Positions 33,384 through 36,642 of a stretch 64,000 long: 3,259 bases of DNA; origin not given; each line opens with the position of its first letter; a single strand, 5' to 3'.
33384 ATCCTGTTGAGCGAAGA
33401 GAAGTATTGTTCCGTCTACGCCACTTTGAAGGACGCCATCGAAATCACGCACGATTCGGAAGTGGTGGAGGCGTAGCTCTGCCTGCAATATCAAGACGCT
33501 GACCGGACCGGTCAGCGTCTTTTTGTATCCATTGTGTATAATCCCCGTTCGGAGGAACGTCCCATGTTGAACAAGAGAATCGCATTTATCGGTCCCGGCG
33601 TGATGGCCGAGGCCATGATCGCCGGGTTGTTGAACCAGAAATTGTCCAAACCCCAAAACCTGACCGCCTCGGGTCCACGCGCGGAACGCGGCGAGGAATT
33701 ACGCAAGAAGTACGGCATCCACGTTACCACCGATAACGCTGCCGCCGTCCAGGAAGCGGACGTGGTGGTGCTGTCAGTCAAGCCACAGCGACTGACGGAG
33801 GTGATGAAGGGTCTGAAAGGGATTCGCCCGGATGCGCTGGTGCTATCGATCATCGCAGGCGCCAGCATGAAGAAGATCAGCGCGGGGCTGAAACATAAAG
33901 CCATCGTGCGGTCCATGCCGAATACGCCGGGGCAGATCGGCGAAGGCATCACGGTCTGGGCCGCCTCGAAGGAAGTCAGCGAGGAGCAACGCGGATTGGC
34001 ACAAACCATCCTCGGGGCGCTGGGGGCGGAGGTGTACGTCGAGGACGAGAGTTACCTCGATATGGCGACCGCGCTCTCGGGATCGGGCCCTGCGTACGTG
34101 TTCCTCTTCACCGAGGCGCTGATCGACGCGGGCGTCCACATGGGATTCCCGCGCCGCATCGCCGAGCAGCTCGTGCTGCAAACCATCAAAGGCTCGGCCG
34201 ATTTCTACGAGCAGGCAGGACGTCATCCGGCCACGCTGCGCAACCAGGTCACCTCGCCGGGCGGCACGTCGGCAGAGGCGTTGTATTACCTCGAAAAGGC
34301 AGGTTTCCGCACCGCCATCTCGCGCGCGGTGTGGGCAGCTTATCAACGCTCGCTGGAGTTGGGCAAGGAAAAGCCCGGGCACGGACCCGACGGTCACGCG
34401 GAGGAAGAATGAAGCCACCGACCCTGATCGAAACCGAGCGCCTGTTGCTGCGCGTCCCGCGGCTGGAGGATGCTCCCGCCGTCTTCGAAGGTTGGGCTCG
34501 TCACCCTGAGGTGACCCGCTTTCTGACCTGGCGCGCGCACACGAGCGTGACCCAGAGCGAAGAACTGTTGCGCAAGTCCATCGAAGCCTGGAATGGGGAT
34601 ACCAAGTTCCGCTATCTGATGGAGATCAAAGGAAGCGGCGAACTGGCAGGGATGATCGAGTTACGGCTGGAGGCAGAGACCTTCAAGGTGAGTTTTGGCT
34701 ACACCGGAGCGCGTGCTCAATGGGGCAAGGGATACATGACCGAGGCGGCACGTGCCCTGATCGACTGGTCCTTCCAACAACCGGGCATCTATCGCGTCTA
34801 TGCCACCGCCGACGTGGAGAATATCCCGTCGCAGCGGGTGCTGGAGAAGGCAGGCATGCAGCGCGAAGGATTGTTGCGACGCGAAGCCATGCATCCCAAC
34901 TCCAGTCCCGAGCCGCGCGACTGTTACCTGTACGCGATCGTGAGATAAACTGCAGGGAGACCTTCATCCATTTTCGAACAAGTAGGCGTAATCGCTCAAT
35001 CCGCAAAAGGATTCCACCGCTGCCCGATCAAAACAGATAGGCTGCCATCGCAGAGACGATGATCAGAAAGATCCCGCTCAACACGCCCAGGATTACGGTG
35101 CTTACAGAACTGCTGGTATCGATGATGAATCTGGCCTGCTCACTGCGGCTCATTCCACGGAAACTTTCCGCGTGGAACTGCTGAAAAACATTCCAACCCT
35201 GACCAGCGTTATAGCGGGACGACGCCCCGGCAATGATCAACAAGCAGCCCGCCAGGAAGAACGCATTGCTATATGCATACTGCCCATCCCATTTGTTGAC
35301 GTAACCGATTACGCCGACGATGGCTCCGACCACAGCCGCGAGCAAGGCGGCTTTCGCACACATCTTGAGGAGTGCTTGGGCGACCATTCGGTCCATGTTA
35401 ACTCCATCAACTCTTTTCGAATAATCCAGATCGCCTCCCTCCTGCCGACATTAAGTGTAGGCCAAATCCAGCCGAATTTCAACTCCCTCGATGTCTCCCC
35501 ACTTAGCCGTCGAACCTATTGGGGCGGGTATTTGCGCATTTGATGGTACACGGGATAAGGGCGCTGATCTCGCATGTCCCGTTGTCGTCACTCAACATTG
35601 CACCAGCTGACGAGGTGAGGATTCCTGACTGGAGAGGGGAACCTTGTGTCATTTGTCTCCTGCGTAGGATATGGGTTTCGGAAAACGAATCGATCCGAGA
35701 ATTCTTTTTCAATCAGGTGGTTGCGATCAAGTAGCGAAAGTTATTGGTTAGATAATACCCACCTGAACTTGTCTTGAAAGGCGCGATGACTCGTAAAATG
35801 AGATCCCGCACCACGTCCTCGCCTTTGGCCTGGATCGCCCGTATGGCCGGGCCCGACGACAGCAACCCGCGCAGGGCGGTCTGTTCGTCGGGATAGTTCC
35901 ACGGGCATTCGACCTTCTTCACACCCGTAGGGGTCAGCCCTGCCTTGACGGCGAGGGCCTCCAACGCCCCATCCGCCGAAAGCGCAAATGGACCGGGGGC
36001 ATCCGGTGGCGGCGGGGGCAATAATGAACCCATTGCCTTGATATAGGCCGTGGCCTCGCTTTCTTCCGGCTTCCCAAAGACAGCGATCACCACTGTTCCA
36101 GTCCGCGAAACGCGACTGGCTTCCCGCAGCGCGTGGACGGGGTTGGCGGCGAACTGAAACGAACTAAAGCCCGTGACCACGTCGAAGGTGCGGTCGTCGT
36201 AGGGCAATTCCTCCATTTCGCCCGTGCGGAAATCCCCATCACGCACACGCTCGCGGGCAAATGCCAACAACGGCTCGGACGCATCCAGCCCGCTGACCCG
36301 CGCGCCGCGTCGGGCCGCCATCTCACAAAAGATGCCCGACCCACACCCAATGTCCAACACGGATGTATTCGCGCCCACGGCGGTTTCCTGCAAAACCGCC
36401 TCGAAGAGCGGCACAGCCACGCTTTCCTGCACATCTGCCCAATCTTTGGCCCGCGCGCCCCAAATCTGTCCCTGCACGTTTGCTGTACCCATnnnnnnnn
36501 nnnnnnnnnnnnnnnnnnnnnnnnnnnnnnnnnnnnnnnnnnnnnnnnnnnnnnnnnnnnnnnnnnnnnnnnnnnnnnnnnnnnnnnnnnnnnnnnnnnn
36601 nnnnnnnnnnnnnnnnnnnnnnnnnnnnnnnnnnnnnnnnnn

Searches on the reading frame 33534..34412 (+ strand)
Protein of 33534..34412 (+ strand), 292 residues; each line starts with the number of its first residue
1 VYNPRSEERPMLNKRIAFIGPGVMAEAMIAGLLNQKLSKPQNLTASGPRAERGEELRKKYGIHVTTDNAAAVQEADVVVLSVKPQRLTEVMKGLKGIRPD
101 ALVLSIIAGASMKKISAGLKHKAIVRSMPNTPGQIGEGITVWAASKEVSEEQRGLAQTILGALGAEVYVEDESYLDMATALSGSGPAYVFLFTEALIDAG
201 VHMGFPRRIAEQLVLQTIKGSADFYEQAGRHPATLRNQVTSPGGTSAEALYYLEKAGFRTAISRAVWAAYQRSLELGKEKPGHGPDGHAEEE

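Call 34: search_protein_families(library=pfam, proteins=[window:33534-34412:+], max_evalue=0.00001)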
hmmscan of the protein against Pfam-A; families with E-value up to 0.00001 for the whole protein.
window:33534-34412:+ (292 aa): 2 families
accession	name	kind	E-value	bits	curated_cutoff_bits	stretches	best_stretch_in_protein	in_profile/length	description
PF14748.11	P5CR_dimer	-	7e-39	132.8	25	1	172-276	1-105/105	Pyrroline-5-carboxylate reductase dimerisation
PF03807.23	F420_oxidored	-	2.9e-20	73.1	21.6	1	15-109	1-94/94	NADP oxidoreductase coenzyme F420-dependent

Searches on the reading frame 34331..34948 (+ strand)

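Call 52: search_protein_families(library=pfam, proteins=[window:34331-34948:+], max_evalue=0.0001)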
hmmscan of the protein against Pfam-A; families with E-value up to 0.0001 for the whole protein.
window:34331-34948:+ (205 aa): 3 families
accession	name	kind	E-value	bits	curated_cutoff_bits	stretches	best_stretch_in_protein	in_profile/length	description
PF13302.13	Acetyltransf_3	-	5.8e-32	111.7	25.4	1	37-177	1-138/138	Acetyltransferase (GNAT) domain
PF00583.31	Acetyltransf_1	-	2.1e-11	44.6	20.7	1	75-176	16-116/116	Acetyltransferase (GNAT) family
PF13523.12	Acetyltransf_8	-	4.5e-08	33.3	27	1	50-180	7-141/145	Acetyltransferase (GNAT) domain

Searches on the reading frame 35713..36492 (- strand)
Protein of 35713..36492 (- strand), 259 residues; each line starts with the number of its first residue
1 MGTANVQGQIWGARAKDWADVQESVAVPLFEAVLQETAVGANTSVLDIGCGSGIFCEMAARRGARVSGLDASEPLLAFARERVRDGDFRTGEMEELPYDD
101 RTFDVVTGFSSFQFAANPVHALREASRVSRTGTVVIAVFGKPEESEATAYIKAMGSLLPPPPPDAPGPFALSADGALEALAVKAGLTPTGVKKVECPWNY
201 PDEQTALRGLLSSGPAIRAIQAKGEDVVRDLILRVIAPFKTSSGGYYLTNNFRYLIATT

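Call 34: search_protein_families(library=pfam, proteins=[window:35713-36492:-], max_evalue=0.00001)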
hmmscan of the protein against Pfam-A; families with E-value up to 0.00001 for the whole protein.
window:35713-36492:- (259 aa): 7 families
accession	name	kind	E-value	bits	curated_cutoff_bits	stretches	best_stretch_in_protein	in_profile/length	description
PF08241.18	Methyltransf_11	-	7e-21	75.1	21.2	1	46-136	1-94/95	Methyltransferase domain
PF13649.12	Methyltransf_25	-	3.3e-18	66.6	27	1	45-132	1-96/97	Methyltransferase domain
PF13847.12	Methyltransf_31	-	3.5e-15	56.4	27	1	42-137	4-109/145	Methyltransferase domain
PF08242.18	Methyltransf_12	-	1.1e-11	45.8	30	1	46-133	1-96/98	Methyltransferase domain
PF13489.12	Methyltransf_23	-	3.5e-10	40.3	27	1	41-139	22-119/164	Methyltransferase domain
PF01209.24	Ubie_methyltran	-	6.4e-08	32.7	20.1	1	38-143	44-158/233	ubiE/COQ5 methyltransferase family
PF07021.18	MetW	-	2.7e-06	27.6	21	1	39-140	11-113/193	Methionine biosynthesis protein MetW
